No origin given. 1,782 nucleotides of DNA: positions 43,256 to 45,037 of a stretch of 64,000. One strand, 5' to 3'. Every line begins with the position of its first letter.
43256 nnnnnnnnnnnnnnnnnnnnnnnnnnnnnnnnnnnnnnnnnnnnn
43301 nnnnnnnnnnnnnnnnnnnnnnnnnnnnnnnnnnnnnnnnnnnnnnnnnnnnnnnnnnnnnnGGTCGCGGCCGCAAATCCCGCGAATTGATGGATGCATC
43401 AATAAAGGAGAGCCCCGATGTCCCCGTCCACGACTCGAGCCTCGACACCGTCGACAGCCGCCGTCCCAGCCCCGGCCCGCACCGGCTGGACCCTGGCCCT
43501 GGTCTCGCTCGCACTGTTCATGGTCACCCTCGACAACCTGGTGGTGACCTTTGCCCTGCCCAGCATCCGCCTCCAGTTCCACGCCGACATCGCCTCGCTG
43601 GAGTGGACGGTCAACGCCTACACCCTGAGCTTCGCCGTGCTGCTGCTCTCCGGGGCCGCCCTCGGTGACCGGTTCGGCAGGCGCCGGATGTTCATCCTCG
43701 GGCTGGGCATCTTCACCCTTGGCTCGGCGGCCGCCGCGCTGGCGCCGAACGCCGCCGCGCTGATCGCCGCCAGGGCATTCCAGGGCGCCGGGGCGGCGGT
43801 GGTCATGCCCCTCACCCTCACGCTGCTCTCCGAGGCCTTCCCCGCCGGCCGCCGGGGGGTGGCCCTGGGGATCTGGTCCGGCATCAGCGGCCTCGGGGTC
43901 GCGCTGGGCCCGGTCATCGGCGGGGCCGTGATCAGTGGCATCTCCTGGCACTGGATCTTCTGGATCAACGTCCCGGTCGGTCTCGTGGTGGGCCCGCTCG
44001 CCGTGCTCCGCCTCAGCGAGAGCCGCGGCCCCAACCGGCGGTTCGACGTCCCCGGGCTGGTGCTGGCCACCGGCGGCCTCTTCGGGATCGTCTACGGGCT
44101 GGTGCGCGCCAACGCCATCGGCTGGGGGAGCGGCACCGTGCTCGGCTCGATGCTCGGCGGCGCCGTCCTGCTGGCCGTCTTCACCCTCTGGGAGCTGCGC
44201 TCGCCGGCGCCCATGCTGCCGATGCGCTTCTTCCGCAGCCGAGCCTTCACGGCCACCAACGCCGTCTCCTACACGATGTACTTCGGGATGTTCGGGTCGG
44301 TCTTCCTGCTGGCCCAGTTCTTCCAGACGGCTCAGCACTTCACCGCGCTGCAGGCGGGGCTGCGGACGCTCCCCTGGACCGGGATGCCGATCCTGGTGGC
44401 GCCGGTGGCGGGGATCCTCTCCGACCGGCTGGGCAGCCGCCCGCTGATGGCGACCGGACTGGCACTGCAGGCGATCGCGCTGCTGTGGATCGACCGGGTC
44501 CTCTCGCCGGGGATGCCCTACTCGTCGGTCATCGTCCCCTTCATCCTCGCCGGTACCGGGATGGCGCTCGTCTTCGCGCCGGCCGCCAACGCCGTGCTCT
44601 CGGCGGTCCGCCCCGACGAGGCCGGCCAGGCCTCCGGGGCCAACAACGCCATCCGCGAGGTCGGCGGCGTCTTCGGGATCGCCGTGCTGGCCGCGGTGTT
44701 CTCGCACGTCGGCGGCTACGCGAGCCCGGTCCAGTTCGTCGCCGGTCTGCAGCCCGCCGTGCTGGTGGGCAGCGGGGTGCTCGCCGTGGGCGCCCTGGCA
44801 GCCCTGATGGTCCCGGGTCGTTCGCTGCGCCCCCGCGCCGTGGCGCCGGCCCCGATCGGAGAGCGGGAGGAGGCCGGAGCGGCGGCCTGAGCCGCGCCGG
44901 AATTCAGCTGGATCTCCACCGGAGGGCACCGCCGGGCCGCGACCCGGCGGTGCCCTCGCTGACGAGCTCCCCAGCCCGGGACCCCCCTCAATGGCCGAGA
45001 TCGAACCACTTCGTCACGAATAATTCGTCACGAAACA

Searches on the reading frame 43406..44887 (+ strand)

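Call 57: search_protein_families(library=pfam, proteins=[window:43406-44887:+], max_evalue=0.001)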
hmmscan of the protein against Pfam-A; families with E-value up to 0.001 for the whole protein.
window:43406-44887:+ (494 aa): 3 families
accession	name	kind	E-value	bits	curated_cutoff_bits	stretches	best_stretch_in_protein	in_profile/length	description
PF07690.21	MFS_1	-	7.7e-62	209.6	33.4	2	34-424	2-346/347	Major Facilitator Superfamily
PF00083.30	Sugar_tr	-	4.5e-06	26.2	22.3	1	64-194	47-183/452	Sugar (and other) transporter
PF12832.13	MFS_1_like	-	0.00012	21.7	25.2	1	62-185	248-371/373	MFS_1 like family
